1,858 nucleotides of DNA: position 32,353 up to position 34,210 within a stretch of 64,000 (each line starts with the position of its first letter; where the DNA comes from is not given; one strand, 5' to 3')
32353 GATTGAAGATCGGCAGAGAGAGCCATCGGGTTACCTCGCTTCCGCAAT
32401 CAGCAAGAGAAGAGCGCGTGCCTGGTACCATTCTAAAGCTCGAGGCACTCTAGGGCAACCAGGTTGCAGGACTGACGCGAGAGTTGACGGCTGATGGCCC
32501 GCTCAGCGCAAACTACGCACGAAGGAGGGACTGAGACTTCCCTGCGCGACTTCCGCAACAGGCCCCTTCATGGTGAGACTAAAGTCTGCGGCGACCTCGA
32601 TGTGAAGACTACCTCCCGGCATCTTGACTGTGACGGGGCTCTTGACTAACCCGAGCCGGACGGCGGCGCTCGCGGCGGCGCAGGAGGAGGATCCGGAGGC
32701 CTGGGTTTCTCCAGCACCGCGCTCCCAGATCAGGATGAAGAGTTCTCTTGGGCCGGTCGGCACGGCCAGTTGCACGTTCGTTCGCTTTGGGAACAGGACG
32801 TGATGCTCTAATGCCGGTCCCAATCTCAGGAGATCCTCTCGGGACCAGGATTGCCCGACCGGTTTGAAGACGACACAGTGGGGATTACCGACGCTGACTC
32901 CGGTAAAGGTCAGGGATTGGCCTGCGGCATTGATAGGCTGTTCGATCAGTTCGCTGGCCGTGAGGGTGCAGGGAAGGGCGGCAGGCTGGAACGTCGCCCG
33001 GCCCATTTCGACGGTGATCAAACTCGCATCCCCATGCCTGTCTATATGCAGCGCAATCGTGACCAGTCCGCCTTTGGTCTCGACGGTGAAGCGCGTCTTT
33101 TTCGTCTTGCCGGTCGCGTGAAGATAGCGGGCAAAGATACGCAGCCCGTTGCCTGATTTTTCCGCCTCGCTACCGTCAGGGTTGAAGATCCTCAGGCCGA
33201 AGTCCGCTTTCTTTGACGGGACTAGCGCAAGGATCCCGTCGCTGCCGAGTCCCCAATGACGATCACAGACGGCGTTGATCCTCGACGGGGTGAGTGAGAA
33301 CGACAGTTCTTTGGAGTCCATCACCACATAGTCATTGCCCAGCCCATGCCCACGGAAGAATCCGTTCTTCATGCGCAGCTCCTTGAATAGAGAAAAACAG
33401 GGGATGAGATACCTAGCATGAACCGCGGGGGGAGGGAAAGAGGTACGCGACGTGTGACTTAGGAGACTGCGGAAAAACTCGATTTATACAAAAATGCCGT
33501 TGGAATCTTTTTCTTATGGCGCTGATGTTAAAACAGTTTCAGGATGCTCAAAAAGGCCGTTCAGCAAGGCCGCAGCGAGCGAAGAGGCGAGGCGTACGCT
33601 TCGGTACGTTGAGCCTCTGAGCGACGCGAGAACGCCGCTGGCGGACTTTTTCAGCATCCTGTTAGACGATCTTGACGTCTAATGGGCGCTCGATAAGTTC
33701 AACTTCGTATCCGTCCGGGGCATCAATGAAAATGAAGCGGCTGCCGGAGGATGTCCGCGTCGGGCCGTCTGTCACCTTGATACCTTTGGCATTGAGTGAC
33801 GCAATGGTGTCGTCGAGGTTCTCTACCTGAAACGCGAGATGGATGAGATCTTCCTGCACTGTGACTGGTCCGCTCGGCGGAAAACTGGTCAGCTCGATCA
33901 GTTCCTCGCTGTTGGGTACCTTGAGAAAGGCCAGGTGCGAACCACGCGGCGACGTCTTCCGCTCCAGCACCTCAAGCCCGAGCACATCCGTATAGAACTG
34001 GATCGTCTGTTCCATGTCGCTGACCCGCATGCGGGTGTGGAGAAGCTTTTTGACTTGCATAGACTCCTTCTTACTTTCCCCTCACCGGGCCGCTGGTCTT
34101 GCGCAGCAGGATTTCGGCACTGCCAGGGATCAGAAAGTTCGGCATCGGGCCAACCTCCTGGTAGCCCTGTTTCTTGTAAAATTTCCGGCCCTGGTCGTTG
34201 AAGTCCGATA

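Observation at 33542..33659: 118-bp imperfect-palindrome repeat element abutting a stop codon (copy 1 of 2 in the window)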

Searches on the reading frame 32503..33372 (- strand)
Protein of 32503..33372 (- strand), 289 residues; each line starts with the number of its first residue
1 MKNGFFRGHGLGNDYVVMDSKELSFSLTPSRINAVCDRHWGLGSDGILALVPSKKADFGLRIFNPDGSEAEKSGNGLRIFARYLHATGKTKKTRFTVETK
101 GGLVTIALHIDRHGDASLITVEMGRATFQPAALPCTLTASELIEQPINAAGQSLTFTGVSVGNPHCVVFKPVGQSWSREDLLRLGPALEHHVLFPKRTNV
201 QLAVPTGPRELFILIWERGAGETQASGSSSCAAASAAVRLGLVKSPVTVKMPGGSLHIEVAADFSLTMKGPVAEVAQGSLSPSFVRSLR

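Call 53: find_encoding_contigs(protein=window:32503-33372:-, flank=1200, max_places=10)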
Protein window:32503-33372:- (289 aa): 1 contig read that carries it; 1 place shown.
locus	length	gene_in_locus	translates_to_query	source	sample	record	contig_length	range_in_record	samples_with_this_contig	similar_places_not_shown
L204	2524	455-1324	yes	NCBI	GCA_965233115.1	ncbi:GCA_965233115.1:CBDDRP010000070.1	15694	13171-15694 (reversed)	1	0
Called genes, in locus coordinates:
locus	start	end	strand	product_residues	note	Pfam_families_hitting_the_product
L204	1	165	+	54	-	?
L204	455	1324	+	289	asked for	PF01678:DAP_epimerase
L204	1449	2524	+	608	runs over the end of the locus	PF01541:GIY-YIG (weak), PF27096:UvrC_M, PF02151:UVR, PF22920:UvrC_RNaseH, PF08459:UvrC_RNaseH_dom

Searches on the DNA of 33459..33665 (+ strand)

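Call 78: search_dna_similar(query=window:33459-33665:+, collection=plasmids, mode=distant, max_evalue=0.01, max_rows=10)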
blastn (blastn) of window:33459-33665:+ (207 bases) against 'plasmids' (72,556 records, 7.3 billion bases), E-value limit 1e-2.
No match.

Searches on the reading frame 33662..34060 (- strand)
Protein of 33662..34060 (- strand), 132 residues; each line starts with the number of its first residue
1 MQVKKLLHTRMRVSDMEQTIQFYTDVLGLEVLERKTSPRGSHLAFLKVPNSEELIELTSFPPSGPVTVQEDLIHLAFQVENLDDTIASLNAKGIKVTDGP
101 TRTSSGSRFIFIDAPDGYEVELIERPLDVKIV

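Call 38: find_encoding_contigs(protein=window:33662-34060:-, flank=2500, max_places=10)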
Protein window:33662-34060:- (132 aa): 8 contigs read that carry it; 6 places shown.
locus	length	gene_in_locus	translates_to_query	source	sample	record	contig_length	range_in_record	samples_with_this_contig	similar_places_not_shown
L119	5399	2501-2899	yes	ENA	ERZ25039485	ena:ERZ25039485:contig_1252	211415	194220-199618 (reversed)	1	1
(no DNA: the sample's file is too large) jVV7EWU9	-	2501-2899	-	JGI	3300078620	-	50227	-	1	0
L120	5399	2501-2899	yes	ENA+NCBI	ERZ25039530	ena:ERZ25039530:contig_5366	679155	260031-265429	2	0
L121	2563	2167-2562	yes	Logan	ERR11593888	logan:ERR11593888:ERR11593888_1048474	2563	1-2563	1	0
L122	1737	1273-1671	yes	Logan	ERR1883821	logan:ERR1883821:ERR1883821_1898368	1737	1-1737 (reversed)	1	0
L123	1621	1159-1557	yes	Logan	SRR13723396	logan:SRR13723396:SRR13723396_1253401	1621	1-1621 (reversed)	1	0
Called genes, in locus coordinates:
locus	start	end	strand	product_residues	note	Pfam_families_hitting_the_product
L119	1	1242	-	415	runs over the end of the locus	PF02163:Peptidase_M50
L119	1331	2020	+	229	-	PF01522:Polysacc_deac_1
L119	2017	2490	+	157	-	PF00583:Acetyltransf_1, PF13673:Acetyltransf_10, PF13508:Acetyltransf_7, PF08445:FR47 (weak)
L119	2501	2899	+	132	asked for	PF00903:Glyoxalase, PF12681:Glyoxalase_2, PF13669:Glyoxalase_4, PF18029:Glyoxalase_6 (weak)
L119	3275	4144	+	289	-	PF01678:DAP_epimerase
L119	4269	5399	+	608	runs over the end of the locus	PF01541:GIY-YIG (weak), PF27096:UvrC_M, PF02151:UVR, PF22920:UvrC_RNaseH, PF08459:UvrC_RNaseH_dom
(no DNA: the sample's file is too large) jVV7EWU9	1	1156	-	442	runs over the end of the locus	PF02163:Peptidase_M50, PF00571:CBS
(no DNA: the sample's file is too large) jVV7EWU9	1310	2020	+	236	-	PF01522:Polysacc_deac_1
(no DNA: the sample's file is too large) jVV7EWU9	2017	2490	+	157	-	PF00583:Acetyltransf_1, PF13673:Acetyltransf_10, PF13508:Acetyltransf_7, PF08445:FR47 (weak)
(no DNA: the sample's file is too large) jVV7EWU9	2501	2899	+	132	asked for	PF00903:Glyoxalase, PF12681:Glyoxalase_2, PF13669:Glyoxalase_4, PF18029:Glyoxalase_6 (weak)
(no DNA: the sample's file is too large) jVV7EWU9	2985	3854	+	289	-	PF01678:DAP_epimerase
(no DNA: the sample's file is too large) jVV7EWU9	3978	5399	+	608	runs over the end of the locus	PF01541:GIY-YIG (weak), PF27096:UvrC_M, PF02151:UVR, PF22920:UvrC_RNaseH, PF08459:UvrC_RNaseH_dom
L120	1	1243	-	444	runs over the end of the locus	PF02163:Peptidase_M50, PF00571:CBS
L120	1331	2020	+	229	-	PF01522:Polysacc_deac_1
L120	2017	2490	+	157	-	PF00583:Acetyltransf_1, PF13673:Acetyltransf_10, PF13508:Acetyltransf_7, PF08445:FR47 (weak)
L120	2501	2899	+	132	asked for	PF00903:Glyoxalase, PF12681:Glyoxalase_2, PF13669:Glyoxalase_4, PF18029:Glyoxalase_6 (weak)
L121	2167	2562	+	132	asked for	PF00903:Glyoxalase, PF12681:Glyoxalase_2, PF13669:Glyoxalase_4, PF18029:Glyoxalase_6 (weak)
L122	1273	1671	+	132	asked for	PF00903:Glyoxalase, PF12681:Glyoxalase_2, PF13669:Glyoxalase_4, PF18029:Glyoxalase_6 (weak)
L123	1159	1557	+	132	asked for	PF00903:Glyoxalase, PF12681:Glyoxalase_2, PF13669:Glyoxalase_4, PF18029:Glyoxalase_6 (weak)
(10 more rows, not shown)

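Call 54: find_homologous_proteins(query=window:33662-34060:-, max_evalue=1e-30)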
Query window:33662-34060:- (132 aa): 7896 proteins with E <= 1e-30 among 8000 candidates; the best 120 are listed.
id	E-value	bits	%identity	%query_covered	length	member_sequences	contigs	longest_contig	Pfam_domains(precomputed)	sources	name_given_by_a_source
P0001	6.3e-79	280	100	100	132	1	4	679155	PF13669.13,PF12681.14,PF00903.32,PF18029.8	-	-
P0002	8.8e-79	279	99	100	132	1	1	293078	PF13669.13,PF12681.14,PF00903.32,PF18029.8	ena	-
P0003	4.5e-78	277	99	100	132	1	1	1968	PF13468.13,PF13669.13,PF12681.14,PF00903.32,PF18029.8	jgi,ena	-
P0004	6.1e-78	276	98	100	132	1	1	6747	PF13468.13,PF13669.13,PF12681.14,PF00903.32,PF18029.8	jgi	jgi:lactoylglutathione lyase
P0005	2.2e-77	275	98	100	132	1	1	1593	PF13468.13,PF13669.13,PF12681.14,PF00903.32,PF18029.8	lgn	-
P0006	3.0e-77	274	98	100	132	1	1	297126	PF13468.13,PF13669.13,PF12681.14,PF00903.32,PF18029.8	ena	-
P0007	5.8e-77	273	98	100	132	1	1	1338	PF13669.13,PF12681.14,PF00903.32,PF18029.8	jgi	jgi:lactoylglutathione lyase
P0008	8.6e-77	273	97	100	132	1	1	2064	PF13468.13,PF13669.13,PF12681.14,PF00903.32,PF18029.8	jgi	jgi:lactoylglutathione lyase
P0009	1.0e-75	269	95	100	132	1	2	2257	PF13669.13,PF12681.14,PF00903.32,PF18029.8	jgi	jgi:lactoylglutathione lyase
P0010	3.8e-75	267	95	100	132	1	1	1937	PF13468.13,PF13669.13,PF12681.14,PF00903.32,PF18029.8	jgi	jgi:lactoylglutathione lyase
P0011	5.3e-75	267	95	100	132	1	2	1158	PF13669.13,PF12681.14,PF00903.32,PF18029.8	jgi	jgi:lactoylglutathione lyase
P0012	7.4e-75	267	95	100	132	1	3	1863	PF13669.13,PF12681.14,PF00903.32,PF18029.8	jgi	jgi:lactoylglutathione lyase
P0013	8.5e-75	266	95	100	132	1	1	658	PF13468.13,PF13669.13,PF12681.14,PF00903.32,PF18029.8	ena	-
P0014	1.6e-74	265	95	100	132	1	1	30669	PF13468.13,PF13669.13,PF12681.14,PF00903.32,PF18029.8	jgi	jgi:lactoylglutathione lyase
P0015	2.9e-74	265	93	100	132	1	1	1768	PF13669.13,PF12681.14,PF00903.32,PF18029.8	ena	-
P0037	2.9e-73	261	93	100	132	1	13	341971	PF13468.13,PF13669.13,PF12681.14,PF00903.32,PF18029.8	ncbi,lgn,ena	ncbi:MAG: VOC family protein [Nitrospirota bacterium]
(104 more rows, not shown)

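Call 55: find_encoding_contigs(protein=P0002, flank=900, max_places=3)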
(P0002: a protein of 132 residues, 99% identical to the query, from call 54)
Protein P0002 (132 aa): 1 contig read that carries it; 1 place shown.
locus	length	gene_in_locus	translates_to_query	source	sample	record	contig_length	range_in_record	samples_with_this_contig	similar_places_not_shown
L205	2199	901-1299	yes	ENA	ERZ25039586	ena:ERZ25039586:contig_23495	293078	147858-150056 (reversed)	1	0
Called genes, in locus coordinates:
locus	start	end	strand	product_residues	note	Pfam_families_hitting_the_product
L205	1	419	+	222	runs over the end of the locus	PF01522:Polysacc_deac_1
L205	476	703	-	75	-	-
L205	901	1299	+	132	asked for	PF00903:Glyoxalase, PF12681:Glyoxalase_2 (weak), PF13669:Glyoxalase_4, PF18029:Glyoxalase_6 (weak)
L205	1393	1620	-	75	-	-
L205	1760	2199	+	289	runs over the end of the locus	PF01678:DAP_epimerase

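Call 56: find_encoding_contigs(protein=P0006, flank=900, max_places=3)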
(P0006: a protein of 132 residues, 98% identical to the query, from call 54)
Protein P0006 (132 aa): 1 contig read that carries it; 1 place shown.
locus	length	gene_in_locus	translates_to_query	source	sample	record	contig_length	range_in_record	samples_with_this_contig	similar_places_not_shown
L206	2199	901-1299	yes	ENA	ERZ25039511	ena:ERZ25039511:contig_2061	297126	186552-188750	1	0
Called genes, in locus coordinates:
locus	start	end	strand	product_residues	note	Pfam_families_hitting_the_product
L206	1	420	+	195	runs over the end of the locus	PF01522:Polysacc_deac_1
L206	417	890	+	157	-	PF00583:Acetyltransf_1, PF08445:FR47 (faint), PF13673:Acetyltransf_10, PF13508:Acetyltransf_7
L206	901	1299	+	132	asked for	PF00903:Glyoxalase, PF12681:Glyoxalase_2 (weak), PF13468:Glyoxalase_3 (faint), PF13669:Glyoxalase_4, PF18029:Glyoxalase_6 (weak)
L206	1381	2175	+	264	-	PF01678:DAP_epimerase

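Call 57: find_encoding_contigs(protein=P0014, flank=900, max_places=3)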
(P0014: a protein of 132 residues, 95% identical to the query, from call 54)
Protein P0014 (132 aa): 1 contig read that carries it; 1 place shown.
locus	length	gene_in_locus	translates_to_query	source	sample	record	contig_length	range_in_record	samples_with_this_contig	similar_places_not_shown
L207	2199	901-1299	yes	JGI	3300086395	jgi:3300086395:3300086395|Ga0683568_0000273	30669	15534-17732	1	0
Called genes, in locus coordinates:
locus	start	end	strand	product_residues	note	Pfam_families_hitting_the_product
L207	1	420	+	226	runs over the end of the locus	PF01522:Polysacc_deac_1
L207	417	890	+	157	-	PF00583:Acetyltransf_1, PF13673:Acetyltransf_10, PF13508:Acetyltransf_7, PF08445:FR47 (weak)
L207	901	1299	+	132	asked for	PF00903:Glyoxalase, PF12681:Glyoxalase_2 (weak), PF13468:Glyoxalase_3 (faint), PF13669:Glyoxalase_4, PF18029:Glyoxalase_6 (weak)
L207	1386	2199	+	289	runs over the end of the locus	PF01678:DAP_epimerase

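Call 58: find_encoding_contigs(protein=P0037, flank=900, max_places=6)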
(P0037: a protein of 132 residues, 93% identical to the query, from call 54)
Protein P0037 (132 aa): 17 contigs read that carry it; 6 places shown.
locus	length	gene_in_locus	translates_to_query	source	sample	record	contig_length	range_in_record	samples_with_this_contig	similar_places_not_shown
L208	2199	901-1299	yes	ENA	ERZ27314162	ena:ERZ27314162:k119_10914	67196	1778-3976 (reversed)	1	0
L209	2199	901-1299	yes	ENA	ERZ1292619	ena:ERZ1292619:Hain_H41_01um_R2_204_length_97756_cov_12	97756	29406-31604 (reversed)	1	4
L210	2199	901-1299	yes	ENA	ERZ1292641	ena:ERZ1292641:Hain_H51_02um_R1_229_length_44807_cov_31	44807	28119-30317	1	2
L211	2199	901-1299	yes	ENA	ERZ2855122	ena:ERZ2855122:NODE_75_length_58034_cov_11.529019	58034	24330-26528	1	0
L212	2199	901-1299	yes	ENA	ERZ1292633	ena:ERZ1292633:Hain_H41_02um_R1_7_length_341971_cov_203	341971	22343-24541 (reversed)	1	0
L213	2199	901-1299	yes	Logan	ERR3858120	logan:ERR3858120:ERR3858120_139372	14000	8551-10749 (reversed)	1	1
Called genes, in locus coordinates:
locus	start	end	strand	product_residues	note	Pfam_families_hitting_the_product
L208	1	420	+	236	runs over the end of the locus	PF01522:Polysacc_deac_1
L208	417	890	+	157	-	PF00583:Acetyltransf_1, PF08445:FR47 (faint), PF13673:Acetyltransf_10, PF13508:Acetyltransf_7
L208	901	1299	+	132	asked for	PF00903:Glyoxalase, PF12681:Glyoxalase_2 (weak), PF13468:Glyoxalase_3 (faint), PF13669:Glyoxalase_4, PF18029:Glyoxalase_6 (weak)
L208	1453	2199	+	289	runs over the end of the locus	PF01678:DAP_epimerase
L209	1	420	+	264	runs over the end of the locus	PF01522:Polysacc_deac_1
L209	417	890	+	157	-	PF00583:Acetyltransf_1, PF08445:FR47 (faint), PF13673:Acetyltransf_10, PF13508:Acetyltransf_7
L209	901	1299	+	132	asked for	PF00903:Glyoxalase, PF12681:Glyoxalase_2 (weak), PF13468:Glyoxalase_3 (faint), PF13669:Glyoxalase_4, PF18029:Glyoxalase_6 (weak)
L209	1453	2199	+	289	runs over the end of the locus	PF01678:DAP_epimerase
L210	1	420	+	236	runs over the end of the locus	PF01522:Polysacc_deac_1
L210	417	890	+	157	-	PF00583:Acetyltransf_1, PF08445:FR47 (faint), PF13673:Acetyltransf_10, PF13508:Acetyltransf_7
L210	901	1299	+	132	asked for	PF00903:Glyoxalase, PF12681:Glyoxalase_2 (weak), PF13468:Glyoxalase_3 (faint), PF13669:Glyoxalase_4, PF18029:Glyoxalase_6 (weak)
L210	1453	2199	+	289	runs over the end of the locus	PF01678:DAP_epimerase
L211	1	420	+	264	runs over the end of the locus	PF01522:Polysacc_deac_1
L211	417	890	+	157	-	PF00583:Acetyltransf_1, PF08445:FR47 (faint), PF13673:Acetyltransf_10, PF13508:Acetyltransf_7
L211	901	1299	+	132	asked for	PF00903:Glyoxalase, PF12681:Glyoxalase_2 (weak), PF13468:Glyoxalase_3 (faint), PF13669:Glyoxalase_4, PF18029:Glyoxalase_6 (weak)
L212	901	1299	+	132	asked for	PF00903:Glyoxalase, PF12681:Glyoxalase_2 (weak), PF13468:Glyoxalase_3 (faint), PF13669:Glyoxalase_4, PF18029:Glyoxalase_6 (weak)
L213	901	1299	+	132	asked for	PF00903:Glyoxalase, PF12681:Glyoxalase_2 (weak), PF13468:Glyoxalase_3 (faint), PF13669:Glyoxalase_4, PF18029:Glyoxalase_6 (weak)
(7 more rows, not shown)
